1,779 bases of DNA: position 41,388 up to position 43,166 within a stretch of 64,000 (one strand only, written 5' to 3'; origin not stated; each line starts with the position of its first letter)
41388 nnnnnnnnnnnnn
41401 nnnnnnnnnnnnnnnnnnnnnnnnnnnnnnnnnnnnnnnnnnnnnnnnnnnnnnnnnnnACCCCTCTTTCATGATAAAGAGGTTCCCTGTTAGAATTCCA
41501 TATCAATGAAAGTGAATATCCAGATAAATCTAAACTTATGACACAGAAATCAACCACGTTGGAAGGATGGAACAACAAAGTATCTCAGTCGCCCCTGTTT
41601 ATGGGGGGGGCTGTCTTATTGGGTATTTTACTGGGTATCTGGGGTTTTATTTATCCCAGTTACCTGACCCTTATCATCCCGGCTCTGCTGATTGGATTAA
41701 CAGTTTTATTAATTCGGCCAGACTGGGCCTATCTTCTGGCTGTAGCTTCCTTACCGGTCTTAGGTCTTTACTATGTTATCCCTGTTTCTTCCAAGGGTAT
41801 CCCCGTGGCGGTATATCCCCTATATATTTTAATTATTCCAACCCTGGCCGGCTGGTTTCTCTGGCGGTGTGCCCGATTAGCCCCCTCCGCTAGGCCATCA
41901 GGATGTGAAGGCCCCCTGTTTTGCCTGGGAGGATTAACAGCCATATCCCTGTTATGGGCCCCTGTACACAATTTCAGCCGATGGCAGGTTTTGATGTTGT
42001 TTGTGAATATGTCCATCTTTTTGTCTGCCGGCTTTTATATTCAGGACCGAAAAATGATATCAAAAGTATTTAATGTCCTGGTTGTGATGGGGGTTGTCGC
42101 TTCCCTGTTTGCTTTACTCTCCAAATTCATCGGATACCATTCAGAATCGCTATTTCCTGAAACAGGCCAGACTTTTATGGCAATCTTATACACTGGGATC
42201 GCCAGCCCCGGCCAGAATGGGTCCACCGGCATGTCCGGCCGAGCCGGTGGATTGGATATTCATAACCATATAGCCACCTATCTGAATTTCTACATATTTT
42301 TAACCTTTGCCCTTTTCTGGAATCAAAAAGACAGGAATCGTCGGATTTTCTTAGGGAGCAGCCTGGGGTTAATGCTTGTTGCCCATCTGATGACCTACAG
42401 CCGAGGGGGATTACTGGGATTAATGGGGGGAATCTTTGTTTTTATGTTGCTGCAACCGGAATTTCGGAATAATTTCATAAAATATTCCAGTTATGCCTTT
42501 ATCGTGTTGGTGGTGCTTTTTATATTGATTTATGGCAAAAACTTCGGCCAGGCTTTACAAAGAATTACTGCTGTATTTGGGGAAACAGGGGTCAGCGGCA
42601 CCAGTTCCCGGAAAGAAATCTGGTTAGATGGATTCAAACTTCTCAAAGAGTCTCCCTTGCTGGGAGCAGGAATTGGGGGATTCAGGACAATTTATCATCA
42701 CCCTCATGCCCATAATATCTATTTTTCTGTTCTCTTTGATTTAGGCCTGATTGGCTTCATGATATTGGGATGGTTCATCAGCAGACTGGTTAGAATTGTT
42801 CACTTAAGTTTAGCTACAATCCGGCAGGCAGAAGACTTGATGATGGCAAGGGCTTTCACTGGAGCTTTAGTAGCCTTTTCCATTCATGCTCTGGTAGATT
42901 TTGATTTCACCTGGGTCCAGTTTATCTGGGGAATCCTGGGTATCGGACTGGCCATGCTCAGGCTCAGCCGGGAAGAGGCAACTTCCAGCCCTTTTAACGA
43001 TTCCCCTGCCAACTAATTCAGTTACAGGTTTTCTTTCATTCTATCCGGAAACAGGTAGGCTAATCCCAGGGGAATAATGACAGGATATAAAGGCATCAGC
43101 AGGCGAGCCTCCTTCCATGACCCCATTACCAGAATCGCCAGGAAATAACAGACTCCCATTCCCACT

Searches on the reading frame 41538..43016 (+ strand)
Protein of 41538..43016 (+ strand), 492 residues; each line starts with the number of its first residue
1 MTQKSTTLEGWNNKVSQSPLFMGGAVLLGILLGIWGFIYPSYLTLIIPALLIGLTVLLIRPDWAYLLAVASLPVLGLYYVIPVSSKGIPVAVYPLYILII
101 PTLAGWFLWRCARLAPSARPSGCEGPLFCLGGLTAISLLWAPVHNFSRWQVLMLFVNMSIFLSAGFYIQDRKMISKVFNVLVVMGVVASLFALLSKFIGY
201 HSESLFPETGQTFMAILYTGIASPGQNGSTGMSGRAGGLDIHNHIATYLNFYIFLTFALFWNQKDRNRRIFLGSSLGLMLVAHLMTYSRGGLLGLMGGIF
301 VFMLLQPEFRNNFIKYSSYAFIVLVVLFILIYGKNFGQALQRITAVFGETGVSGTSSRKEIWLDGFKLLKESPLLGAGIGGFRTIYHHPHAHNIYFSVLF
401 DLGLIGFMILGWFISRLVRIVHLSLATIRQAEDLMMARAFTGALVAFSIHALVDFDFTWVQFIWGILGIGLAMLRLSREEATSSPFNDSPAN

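Call 13: search_protein_families(library=pfam, proteins=[window:41538-43016:+], max_evalue=0.0001)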
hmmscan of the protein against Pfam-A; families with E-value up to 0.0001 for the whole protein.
window:41538-43016:+ (492 aa): 1 family
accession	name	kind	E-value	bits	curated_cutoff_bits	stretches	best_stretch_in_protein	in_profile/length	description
PF04932.20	Wzy_C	-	3.1e-21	76.1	31.7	1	276-410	3-148/149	O-Antigen ligase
